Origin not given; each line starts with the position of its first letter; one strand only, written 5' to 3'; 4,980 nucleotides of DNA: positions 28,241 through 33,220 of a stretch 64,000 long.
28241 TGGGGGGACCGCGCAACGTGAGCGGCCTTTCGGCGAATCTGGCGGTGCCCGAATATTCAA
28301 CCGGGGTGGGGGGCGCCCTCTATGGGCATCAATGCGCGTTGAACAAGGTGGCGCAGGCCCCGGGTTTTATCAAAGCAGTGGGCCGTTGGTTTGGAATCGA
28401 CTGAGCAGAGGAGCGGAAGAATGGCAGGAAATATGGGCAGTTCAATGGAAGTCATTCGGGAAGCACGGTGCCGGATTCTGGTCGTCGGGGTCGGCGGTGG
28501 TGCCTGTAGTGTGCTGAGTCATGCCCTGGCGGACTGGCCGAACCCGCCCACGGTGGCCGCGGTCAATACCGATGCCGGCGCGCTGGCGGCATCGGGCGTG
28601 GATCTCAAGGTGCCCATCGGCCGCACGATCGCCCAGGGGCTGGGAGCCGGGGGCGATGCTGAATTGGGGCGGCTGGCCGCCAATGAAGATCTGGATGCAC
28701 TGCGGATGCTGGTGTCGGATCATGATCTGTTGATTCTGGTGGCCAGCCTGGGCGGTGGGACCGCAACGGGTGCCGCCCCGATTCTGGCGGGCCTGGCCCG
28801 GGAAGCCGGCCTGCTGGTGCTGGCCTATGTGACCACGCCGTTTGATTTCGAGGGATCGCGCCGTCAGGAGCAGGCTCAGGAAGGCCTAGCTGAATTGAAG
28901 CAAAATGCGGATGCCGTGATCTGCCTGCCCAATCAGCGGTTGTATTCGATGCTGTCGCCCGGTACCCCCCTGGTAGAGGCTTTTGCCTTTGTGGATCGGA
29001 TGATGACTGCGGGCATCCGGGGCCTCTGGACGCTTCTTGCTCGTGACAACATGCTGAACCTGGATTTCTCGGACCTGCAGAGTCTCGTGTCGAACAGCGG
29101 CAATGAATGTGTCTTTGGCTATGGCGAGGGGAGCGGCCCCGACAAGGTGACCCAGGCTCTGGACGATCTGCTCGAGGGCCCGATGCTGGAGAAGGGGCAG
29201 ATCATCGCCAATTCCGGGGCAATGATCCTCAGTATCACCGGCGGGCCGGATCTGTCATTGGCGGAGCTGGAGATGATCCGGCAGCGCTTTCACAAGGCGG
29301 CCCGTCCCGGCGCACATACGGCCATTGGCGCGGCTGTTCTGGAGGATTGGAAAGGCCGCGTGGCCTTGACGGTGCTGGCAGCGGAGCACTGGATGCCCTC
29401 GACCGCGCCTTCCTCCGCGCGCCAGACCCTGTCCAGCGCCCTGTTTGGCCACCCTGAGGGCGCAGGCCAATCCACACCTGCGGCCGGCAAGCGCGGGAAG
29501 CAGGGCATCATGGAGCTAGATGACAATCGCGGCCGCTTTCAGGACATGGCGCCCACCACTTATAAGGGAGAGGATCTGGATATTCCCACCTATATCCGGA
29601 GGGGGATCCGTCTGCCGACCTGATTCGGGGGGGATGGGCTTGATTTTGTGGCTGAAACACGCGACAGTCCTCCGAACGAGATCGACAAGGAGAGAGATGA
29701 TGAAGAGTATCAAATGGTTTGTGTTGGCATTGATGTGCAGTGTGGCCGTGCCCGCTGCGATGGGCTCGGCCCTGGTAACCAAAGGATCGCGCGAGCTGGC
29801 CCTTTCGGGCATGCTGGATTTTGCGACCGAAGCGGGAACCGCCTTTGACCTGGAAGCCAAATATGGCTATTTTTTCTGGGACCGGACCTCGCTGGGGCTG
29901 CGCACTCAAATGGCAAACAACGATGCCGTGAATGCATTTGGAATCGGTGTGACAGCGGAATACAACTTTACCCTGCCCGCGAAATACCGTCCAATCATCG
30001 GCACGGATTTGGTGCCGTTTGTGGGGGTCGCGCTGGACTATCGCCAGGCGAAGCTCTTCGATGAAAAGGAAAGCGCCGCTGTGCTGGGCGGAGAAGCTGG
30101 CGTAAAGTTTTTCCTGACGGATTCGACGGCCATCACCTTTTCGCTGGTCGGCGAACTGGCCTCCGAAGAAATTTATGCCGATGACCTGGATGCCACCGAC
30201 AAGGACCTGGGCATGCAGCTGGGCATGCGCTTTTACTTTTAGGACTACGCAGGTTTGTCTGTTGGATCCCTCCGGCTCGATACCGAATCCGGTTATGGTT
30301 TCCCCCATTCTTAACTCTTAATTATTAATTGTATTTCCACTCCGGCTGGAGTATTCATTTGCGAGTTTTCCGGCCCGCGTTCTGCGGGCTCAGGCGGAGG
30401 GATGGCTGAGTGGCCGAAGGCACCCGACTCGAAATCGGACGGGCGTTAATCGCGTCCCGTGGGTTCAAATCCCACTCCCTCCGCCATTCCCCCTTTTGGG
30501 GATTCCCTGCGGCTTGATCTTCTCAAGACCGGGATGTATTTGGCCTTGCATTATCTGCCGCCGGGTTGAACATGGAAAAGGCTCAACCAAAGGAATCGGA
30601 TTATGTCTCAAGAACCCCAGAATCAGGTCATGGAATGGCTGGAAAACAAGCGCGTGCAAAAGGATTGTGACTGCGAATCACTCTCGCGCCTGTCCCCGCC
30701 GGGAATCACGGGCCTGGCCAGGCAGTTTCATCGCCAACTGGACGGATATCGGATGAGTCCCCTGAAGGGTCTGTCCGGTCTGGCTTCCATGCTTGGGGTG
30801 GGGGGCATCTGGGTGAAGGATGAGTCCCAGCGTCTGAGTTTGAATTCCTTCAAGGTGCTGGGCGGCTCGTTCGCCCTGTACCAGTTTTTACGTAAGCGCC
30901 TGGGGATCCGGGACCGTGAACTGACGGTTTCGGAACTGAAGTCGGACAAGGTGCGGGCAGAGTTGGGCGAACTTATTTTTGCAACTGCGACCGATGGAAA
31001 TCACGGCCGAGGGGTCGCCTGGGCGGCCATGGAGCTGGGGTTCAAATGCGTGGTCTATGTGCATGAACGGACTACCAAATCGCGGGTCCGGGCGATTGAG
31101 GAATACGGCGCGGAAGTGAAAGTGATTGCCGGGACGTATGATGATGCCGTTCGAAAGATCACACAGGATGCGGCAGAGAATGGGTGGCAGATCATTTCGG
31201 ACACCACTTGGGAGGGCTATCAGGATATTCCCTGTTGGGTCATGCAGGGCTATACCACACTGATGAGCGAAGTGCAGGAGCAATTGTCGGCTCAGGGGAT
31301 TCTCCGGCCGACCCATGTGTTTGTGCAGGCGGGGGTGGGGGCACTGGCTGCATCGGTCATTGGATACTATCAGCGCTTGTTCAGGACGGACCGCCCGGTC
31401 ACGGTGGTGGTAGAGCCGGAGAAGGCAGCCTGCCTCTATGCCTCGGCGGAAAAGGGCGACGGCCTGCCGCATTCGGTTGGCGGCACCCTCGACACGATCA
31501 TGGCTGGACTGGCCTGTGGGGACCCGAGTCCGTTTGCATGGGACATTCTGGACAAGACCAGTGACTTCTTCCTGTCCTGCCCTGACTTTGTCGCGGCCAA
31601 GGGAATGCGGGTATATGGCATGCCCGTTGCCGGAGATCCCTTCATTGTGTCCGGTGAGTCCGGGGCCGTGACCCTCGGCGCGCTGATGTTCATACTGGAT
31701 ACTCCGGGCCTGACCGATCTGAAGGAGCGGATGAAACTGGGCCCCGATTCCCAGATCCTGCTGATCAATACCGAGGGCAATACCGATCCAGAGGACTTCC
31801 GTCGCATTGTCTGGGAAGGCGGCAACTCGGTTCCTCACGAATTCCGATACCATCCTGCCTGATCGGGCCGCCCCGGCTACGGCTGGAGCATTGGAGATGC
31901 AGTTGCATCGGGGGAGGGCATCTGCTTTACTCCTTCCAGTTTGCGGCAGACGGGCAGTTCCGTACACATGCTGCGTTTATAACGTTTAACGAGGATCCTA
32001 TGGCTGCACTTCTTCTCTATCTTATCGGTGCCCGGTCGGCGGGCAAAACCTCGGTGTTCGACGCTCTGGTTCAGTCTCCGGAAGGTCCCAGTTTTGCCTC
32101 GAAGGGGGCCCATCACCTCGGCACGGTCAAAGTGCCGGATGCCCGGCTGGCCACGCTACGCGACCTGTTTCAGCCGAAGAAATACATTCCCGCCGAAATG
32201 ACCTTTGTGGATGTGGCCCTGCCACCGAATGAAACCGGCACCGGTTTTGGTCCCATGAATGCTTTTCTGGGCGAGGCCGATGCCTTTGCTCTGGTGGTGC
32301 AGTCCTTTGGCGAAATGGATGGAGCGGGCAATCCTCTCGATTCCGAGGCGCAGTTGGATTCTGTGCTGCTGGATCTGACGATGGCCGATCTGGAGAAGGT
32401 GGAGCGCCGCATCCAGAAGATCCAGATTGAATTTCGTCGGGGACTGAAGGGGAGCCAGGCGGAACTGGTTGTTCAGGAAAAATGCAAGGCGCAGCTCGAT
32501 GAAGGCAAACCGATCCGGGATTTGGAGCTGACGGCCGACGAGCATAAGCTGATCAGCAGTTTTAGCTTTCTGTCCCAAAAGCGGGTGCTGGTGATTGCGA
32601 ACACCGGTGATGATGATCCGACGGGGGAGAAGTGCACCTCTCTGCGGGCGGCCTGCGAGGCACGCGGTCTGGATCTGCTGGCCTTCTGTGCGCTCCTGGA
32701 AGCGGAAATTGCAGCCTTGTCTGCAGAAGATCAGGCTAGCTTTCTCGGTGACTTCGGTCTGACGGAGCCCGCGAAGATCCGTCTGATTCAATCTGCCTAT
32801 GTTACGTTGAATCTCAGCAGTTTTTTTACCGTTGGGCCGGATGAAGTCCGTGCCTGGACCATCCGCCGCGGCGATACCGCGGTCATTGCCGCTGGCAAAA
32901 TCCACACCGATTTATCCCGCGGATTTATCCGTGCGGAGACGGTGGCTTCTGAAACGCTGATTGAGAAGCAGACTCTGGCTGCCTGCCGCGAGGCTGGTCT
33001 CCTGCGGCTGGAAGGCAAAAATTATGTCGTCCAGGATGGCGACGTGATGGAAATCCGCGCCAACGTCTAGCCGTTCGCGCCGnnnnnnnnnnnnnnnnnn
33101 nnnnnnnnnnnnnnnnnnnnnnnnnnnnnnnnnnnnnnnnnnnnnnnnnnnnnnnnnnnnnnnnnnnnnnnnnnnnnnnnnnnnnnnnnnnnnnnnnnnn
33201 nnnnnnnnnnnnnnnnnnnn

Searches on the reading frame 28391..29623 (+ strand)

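Call 37: search_protein_families(library=pfam, proteins=[window:28391-29623:+], max_evalue=0.0001)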
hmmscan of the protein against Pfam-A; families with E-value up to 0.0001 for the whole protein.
window:28391-29623:+ (410 aa): 2 families
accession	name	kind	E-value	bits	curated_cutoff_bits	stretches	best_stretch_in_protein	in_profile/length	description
PF00091.31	Tubulin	-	1.4e-32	113.9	33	1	29-188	2-189/190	Tubulin/FtsZ family, GTPase domain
PF12327.13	FtsZ_C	-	1.4e-11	45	27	1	241-331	4-92/95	FtsZ family, C-terminal domain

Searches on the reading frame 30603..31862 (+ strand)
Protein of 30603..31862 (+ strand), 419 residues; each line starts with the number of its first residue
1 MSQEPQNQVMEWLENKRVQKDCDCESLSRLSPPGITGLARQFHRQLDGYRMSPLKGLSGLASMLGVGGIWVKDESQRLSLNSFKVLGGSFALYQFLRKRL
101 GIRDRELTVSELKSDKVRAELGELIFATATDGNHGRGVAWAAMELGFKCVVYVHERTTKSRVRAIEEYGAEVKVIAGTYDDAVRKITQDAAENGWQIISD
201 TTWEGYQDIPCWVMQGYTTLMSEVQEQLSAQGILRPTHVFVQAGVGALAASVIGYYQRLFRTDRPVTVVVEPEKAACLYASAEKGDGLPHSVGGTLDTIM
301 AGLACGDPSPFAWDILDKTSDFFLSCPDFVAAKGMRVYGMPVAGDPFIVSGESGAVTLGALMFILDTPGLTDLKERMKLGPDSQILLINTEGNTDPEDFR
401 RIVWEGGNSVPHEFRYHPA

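Call 37: search_protein_families(library=pfam, proteins=[window:30603-31862:+], max_evalue=0.0001)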
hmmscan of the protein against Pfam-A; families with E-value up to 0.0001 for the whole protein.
window:30603-31862:+ (419 aa): 1 family
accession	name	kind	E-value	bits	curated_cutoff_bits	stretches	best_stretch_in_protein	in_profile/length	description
PF00291.31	PALP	-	1e-47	163.4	35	1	48-390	4-294/295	Pyridoxal-phosphate dependent enzyme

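Call 39: search_protein_families(library=ncbifam, proteins=[window:30603-31862:+], max_evalue=0.001)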
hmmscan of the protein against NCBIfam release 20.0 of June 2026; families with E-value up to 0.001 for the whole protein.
window:30603-31862:+ (419 aa): 34 families (the best 25 are shown)
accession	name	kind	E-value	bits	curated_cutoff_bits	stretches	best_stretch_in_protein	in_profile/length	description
NF006058.0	PRK08206.1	equivalog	7e-155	515.5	276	1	37-409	30-399/402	diaminopropionate ammonia-lyase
TIGR03528.1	2_3_DAP_am_ly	equivalog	5e-150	499.5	532.25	1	37-406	27-396/396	diaminopropionate ammonia-lyase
TIGR01747.1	diampropi_NH3ly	subfamily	3.7e-137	457.1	274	1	38-405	9-376/376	diaminopropionate ammonia-lyase family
NF006094.0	PRK08246.1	subfamily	4.6e-19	68.9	331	1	127-295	72-223/310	serine/threonine dehydratase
NF006390.0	PRK08639.1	equivalog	1.6e-17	63.6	421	1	123-286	73-226/418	threonine ammonia-lyase IlvA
TIGR01124.1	ilvA_2Cterm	equivalog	1.5e-16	60.1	411.3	1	127-286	69-215/499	threonine ammonia-lyase, biosynthetic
TIGR01127.1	ilvA_1Cterm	equivalog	2.1e-16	59.9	378.75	1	128-362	53-266/380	threonine ammonia-lyase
NF006674.0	PRK09224.1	subfamily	7e-16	58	577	1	127-286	77-223/508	threonine ammonia-lyase IlvA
NF005292.0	PRK06815.1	equivalog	1.2e-15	57.4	371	1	127-297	73-229/320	threonine/serine dehydratase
NF004771.0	PRK06110.1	equivalog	2e-14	53.5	317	1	127-338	74-267/323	threonine dehydratase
NF004996.0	PRK06381.1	equivalog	2.3e-14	53.2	266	1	126-261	66-192/319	threonine synthase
TIGR02079.1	THD1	equivalog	3.1e-14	52.6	440.55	1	125-286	66-218/410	threonine ammonia-lyase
NF005680.0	PRK07476.1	equivalog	2.6e-13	49.6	413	1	126-251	74-187/326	hydroxyectoine utilization dehydratase EutB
NF009130.0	PRK12483.1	subfamily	3.7e-13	48.9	801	1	126-287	88-236/521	threonine ammonia-lyase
TIGR02991.1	ectoine_eutB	equivalog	1.2e-11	44.2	413.35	1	127-286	71-216/317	hydroxyectoine utilization dehydratase EutB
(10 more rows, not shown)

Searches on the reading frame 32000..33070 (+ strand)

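Call 37: search_protein_families(library=pfam, proteins=[window:32000-33070:+], max_evalue=0.0001)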
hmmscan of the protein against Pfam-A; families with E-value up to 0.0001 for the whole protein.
window:32000-33070:+ (356 aa): 1 family
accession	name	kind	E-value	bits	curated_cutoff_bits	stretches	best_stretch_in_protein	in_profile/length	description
PF06071.19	YchF-GTPase_C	-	2.6e-33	114.4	27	1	272-355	1-84/84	Protein of unknown function (DUF933)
